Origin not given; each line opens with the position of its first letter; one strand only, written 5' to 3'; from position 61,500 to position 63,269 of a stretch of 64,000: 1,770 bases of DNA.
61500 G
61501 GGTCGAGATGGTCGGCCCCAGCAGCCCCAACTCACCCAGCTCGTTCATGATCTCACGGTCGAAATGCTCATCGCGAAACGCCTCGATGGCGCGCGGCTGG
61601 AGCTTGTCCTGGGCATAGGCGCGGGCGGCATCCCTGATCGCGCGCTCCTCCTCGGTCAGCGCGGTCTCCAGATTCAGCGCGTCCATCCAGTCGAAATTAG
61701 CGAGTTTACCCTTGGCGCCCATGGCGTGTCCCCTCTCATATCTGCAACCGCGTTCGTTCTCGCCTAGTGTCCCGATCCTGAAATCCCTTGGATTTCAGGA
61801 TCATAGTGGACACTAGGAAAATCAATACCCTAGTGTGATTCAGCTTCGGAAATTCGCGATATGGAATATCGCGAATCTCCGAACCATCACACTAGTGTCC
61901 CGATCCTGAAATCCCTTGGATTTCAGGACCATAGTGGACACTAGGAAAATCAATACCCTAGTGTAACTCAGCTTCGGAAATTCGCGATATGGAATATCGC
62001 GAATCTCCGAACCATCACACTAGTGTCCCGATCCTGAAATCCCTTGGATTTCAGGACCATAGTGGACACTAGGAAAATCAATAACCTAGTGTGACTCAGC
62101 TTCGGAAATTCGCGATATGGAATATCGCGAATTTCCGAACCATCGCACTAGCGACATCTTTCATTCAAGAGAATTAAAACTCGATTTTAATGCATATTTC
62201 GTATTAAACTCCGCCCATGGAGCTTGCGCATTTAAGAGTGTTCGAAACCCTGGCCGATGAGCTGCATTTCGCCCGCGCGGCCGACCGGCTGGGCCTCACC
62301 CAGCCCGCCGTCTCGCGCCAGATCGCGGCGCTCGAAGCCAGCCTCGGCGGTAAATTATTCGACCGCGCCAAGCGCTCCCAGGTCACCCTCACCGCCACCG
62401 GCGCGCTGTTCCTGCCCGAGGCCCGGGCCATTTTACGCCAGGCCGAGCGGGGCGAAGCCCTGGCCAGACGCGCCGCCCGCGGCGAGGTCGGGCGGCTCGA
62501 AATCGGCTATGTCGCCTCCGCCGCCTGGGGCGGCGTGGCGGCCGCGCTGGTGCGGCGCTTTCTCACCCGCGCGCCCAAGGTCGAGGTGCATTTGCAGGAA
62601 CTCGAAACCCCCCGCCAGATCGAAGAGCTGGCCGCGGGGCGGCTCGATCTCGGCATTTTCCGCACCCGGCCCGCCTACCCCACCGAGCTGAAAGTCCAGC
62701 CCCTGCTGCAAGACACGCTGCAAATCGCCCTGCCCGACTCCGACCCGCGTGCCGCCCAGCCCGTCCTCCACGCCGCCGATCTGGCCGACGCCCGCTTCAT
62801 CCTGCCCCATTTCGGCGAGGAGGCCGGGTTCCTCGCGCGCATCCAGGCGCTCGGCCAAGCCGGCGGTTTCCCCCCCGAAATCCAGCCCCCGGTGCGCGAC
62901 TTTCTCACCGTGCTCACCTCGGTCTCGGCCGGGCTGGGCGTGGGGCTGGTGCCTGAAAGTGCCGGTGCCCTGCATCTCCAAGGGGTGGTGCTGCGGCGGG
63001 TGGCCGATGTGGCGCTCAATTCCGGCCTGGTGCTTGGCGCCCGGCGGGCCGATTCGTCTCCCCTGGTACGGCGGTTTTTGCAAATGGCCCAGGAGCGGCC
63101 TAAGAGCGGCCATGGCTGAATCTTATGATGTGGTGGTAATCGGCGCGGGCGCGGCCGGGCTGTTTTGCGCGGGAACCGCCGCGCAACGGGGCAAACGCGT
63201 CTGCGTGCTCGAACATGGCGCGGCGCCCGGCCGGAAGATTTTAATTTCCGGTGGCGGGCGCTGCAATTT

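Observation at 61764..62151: Exact 3x128-bp array of alternating CTAG-delimited hairpins: candidate self-amplifying palindromic element family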

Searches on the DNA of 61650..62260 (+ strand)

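Call 17: search_dna_similar(query=window:61764-62151:+, collection=plasmids, mode=distant, max_evalue=0.001)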
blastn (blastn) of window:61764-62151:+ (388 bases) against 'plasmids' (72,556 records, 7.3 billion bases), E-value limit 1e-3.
No match.

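Call 52: search_rna_families(source=window, start=61650, end=62260, threshold=evalue, max_evalue=10)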
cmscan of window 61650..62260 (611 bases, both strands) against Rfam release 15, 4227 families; matches with E-value up to 10: 17.
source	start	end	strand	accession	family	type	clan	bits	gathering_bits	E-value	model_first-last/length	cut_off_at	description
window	61829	62024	-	RF03951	MIR7725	Gene; miRNA;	-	34.1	77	0.00019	1-142/142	no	MIR7725 microRNA precursor family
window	61959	62022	-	RF00933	mir-875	Gene; miRNA;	-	28.8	84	0.00029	1-73/73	no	mir-875 microRNA precursor family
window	61830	61893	-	RF04255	MIR8001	Gene; miRNA;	-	20.5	90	0.3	1-67/67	no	MIR8001 microRNA precursor family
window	61972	62010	-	RF04255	MIR8001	Gene; miRNA;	-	19.4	90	0.6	1-67/67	no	MIR8001 microRNA precursor family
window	61992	62120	-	RF03886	mir-1993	Gene; miRNA;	-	18.3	82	0.74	1-69/69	no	mir-1993 microRNA precursor family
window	61898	61934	-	RF03217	mir-3167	Gene; miRNA;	-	17.4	86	3.3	1-59/59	no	mir-3167 microRNA precursor family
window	62026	62062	-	RF03217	mir-3167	Gene; miRNA;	-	17.4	86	3.3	1-59/59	no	mir-3167 microRNA precursor family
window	61845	61883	+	RF03820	mir-5429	Gene; miRNA;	-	16.8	80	2.5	1-83/83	no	mir-5429 microRNA precursor family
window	61764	61817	+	RF00869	mir-BART7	Gene; miRNA;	-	16.7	70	2.9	1-84/84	no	mir-BART7 microRNA precursor family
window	61892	61945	+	RF00869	mir-BART7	Gene; miRNA;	-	16.1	70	4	1-84/84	no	mir-BART7 microRNA precursor family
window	62020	62073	+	RF00869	mir-BART7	Gene; miRNA;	-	16.1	70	4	1-84/84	no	mir-BART7 microRNA precursor family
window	61671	61799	+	RF02115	FAM13A-AS1_2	Gene; lncRNA;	-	15.9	38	0.79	1-110/110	no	FAM13A antisense RNA 1 conserved region 2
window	61974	62008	-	RF03217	mir-3167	Gene; miRNA;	-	15.8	86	8.3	1-59/59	no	mir-3167 microRNA precursor family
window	61994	62117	-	RF03246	MIR1515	Gene; miRNA;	-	15.7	140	2.7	1-137/137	no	MIR1515 microRNA precursor family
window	62093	62165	-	RF02470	Ms_IGR-8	Gene; sRNA;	-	15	44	1.3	1-63/63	no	Mycobacterium sRNA Ms_IGR-8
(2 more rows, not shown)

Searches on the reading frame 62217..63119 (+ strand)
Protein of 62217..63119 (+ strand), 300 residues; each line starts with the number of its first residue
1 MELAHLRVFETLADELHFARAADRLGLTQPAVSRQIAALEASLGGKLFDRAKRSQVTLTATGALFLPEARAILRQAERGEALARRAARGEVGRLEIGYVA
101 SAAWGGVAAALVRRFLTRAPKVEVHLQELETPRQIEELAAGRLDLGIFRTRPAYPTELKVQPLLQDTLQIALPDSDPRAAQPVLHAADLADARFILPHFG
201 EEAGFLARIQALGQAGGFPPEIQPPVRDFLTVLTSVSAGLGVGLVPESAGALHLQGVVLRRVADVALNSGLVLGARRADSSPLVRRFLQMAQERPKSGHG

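Call 64: find_encoding_contigs(protein=window:62217-63119:+, flank=3000, max_places=10)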
Protein window:62217-63119:+ (300 aa): 17 contigs read that carry it; 8 places shown.
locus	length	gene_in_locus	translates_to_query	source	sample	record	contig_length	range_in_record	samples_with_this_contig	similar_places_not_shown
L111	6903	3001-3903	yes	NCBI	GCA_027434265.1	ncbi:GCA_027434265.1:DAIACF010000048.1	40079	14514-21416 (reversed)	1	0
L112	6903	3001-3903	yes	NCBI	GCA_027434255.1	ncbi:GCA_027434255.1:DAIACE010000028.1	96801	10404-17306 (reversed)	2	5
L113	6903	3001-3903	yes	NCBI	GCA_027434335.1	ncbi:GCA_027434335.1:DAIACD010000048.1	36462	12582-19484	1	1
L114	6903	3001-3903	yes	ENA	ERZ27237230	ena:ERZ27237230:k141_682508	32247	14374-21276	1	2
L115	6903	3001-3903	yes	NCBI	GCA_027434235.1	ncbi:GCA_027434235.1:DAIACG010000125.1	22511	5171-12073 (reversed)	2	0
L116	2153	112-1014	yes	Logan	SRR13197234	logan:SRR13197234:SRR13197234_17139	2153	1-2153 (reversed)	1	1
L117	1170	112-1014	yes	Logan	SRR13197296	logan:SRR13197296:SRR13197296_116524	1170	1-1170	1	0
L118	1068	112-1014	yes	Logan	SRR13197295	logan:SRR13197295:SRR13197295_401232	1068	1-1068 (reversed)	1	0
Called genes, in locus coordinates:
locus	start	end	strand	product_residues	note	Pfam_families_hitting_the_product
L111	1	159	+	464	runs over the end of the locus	PF00370:FGGY_N, PF02782:FGGY_C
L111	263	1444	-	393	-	PF02515:CoA_transf_3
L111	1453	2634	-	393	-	PF02771:Acyl-CoA_dh_N, PF02770:Acyl-CoA_dh_M, PF00441:Acyl-CoA_dh_1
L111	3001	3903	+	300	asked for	PF00126:HTH_1, PF03466:LysR_substrate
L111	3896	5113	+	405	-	PF00890:FAD_binding_2, PF01266:DAO (weak), PF03486:HI0933_like, PF07992:Pyr_redox_2 (weak), PF12831:FAD_oxidored (weak), PF13450:NAD_binding_8 (weak), PF13738:Pyr_redox_3 (faint), PF22780:HI0933_like_1st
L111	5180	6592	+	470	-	PF01569:PAP2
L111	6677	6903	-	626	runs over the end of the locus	PF00005:ABC_tran, PF02463:SMC_N (faint), PF13555:AAA_29 (faint), PF01926:MMR_HSR1 (faint), PF05729:NACHT (faint), PF12848:ABC_tran_Xtn, PF00005:ABC_tran, PF13304:AAA_21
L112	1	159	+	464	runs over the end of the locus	PF00370:FGGY_N, PF02782:FGGY_C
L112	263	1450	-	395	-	PF02515:CoA_transf_3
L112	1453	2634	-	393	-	PF02771:Acyl-CoA_dh_N, PF02770:Acyl-CoA_dh_M, PF00441:Acyl-CoA_dh_1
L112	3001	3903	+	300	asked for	PF00126:HTH_1, PF03466:LysR_substrate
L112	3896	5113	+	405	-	PF00890:FAD_binding_2, PF01266:DAO (weak), PF03486:HI0933_like, PF07992:Pyr_redox_2 (weak), PF12831:FAD_oxidored (weak), PF13450:NAD_binding_8 (weak), PF13738:Pyr_redox_3 (faint), PF22780:HI0933_like_1st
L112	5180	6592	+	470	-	PF01569:PAP2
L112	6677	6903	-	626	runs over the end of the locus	PF00005:ABC_tran, PF02463:SMC_N (faint), PF13555:AAA_29 (faint), PF01926:MMR_HSR1 (faint), PF05729:NACHT (faint), PF12848:ABC_tran_Xtn, PF00005:ABC_tran, PF13304:AAA_21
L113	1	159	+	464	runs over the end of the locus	PF00370:FGGY_N, PF02782:FGGY_C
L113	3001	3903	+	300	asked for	PF00126:HTH_1, PF03466:LysR_substrate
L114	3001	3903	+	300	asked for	PF00126:HTH_1, PF03466:LysR_substrate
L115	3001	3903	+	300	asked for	PF00126:HTH_1, PF03466:LysR_substrate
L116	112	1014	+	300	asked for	PF00126:HTH_1, PF03466:LysR_substrate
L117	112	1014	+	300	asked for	PF00126:HTH_1, PF03466:LysR_substrate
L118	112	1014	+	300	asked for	PF00126:HTH_1, PF03466:LysR_substrate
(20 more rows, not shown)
